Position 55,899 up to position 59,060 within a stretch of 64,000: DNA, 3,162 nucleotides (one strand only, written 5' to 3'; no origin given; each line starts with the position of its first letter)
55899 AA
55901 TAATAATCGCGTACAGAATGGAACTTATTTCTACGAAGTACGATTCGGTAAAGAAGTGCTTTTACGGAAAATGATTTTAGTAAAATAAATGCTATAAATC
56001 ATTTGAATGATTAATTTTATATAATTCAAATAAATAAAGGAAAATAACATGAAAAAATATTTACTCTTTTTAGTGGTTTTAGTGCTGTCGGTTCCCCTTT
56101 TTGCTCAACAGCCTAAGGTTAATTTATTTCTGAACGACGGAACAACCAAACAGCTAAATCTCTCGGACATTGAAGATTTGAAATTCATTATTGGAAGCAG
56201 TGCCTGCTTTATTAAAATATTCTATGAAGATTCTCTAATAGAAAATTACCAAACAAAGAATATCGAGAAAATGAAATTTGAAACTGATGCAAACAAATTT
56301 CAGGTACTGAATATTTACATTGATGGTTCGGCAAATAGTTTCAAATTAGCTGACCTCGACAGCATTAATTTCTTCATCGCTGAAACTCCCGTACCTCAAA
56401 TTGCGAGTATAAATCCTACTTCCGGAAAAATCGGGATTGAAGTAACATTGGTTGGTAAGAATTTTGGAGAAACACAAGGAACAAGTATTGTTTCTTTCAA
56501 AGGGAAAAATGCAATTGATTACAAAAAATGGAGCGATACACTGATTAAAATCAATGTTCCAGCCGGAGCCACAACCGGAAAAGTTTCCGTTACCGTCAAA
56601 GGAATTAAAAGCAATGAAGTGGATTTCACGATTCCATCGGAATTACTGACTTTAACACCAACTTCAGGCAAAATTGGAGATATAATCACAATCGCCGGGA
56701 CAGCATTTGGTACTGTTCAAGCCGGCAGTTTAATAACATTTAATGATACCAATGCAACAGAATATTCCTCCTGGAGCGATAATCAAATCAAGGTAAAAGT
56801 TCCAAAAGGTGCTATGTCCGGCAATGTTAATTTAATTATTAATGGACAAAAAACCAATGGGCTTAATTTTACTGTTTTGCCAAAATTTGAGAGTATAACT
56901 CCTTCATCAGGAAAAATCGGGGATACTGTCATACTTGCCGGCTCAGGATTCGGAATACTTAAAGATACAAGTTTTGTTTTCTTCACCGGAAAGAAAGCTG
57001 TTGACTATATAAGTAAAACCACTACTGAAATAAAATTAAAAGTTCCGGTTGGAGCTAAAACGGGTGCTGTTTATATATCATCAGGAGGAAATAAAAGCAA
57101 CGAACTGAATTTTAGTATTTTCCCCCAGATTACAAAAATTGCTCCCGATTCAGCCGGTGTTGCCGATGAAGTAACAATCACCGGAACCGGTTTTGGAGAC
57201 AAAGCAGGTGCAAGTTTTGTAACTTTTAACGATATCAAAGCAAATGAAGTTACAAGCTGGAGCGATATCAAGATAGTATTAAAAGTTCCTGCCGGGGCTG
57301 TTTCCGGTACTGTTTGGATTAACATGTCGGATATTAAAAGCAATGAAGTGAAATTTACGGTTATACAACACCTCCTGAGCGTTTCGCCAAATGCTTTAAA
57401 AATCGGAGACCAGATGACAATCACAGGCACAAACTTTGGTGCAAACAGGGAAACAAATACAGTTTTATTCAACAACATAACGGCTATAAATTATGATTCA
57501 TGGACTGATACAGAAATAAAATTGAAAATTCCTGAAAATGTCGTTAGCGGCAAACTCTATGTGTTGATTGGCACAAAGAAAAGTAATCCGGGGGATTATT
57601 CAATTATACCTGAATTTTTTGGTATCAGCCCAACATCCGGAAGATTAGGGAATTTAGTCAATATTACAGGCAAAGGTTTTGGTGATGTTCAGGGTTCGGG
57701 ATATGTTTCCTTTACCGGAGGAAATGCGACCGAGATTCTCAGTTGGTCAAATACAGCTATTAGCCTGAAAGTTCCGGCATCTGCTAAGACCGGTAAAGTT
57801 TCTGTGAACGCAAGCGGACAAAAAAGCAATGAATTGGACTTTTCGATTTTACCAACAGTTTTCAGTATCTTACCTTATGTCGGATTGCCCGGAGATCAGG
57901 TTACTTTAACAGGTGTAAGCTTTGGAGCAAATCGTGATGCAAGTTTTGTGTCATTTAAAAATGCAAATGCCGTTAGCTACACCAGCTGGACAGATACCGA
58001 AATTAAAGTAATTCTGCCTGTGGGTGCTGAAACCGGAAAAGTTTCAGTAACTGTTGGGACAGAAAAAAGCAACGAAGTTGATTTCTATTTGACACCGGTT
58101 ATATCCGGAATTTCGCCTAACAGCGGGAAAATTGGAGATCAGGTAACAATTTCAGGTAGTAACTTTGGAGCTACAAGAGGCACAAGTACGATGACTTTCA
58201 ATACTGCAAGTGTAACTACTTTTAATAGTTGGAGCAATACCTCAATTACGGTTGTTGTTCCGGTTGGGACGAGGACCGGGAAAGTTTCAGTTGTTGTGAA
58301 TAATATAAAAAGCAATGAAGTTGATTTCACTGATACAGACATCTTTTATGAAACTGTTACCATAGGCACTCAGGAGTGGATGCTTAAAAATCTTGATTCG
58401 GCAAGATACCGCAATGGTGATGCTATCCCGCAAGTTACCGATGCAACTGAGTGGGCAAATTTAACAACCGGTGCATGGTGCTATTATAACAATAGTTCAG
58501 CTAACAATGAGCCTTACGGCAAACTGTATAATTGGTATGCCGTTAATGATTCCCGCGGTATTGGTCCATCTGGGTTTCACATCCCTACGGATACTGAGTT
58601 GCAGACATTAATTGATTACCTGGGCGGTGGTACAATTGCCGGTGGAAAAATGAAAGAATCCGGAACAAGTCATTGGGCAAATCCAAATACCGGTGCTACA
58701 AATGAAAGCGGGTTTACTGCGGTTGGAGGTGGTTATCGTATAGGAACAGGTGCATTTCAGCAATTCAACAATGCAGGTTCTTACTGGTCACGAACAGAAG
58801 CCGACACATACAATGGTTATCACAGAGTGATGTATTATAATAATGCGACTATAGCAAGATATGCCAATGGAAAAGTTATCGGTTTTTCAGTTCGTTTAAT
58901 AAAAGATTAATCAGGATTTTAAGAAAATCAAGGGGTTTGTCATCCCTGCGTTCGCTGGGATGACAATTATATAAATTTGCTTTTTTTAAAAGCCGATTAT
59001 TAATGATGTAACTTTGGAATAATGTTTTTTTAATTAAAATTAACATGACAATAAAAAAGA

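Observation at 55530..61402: A roughly 28-aa N-terminal repeat module shared by both FISUMP proteins (three copies each) and the small T9SS protein (one copy).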

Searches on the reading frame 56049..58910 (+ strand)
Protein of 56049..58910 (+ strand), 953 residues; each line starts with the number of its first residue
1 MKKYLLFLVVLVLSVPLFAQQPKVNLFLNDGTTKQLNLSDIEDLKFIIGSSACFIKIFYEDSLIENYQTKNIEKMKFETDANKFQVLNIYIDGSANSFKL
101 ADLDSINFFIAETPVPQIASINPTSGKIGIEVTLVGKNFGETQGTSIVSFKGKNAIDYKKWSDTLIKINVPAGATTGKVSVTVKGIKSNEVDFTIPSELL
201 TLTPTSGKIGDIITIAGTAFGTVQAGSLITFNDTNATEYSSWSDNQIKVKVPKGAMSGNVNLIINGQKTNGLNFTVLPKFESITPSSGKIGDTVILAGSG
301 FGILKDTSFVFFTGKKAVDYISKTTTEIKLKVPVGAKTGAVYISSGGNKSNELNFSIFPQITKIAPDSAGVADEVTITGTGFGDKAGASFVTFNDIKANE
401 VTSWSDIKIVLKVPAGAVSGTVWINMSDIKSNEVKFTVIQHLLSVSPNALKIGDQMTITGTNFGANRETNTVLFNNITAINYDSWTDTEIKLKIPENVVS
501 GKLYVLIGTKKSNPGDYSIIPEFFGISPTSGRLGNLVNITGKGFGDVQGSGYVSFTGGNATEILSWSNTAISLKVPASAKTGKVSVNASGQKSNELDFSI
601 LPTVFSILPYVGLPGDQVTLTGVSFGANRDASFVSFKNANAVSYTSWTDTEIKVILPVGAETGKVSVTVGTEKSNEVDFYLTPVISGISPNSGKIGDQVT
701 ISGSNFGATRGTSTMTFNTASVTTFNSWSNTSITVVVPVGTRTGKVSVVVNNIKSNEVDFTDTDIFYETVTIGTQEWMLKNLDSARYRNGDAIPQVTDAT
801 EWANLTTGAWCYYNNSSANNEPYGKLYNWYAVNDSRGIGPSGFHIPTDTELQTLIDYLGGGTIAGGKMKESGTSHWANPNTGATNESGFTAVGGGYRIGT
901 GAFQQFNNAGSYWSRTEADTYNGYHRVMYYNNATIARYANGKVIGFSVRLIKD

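Call 3: search_protein_families(library=pfam, proteins=[window:56049-58910:+], max_evalue=1)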
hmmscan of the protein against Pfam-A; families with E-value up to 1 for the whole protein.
window:56049-58910:+ (953 aa): 6 families
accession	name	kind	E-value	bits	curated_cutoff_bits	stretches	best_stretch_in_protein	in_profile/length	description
PF01833.30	TIG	-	1.5e-71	236.9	20.9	8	683-761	1-83/84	IPT/TIG domain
PF09603.15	Fib_succ_major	-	3.5e-42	145.2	33.9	1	770-952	1-187/187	Fibrobacter succinogenes major domain (Fib_succ_major)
PF09099.16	Qn_am_d_aIII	-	1.2e-10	42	22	2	283-350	7-74/82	Quinohemoprotein amine dehydrogenase, alpha subunit domain III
PF16400.11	DUF5008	-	0.0018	18.6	25.4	0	280-343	31-99/109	Domain of unknown function (DUF5008)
PF07603.17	Lcl_C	-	0.038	14.7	34.9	1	839-951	41-116/117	Lcl C-terminal domain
PF22076.2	Cep192_D6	-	0.075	13.7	35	0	167-209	12-56/101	Cep192 domain 6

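Call 4: search_protein_families(library=ncbifam, proteins=[window:56049-58910:+], max_evalue=1)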
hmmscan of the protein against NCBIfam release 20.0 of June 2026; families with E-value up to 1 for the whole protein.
window:56049-58910:+ (953 aa): 3 families
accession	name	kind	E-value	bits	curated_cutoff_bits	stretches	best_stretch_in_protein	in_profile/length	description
NF047769.1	LIC10067_lipo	equivalog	2.5e-37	128.3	200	8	367-428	54-114/239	LIC10067 family putative lipoprotein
TIGR02145.1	Fib_succ_major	domain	1.2e-28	101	41.65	1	766-953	10-176/176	FISUMP domain-containing protein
TIGR03908.1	QH_alpha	equivalog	5e-07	28.6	274.35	1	279-369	294-385/510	quinohemoprotein amine dehydrogenase subunit alpha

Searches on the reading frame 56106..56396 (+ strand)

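Call 9: search_protein_families(library=ncbifam, proteins=[window:56106-56396:+], max_evalue=10)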
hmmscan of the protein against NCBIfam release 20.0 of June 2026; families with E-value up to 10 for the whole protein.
seq(97 aa): 1 family
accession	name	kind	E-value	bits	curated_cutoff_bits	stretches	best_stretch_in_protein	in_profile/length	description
NF033416.1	YM-216391_RiPP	subfamily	0.049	13.4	35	1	21-37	8-23/35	YM-216391 family RiPP peptide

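Call 10: search_protein_families(library=pfam, proteins=[window:56106-56396:+], max_evalue=10)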
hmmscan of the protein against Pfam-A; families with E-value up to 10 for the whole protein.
seq(97 aa): 0 families
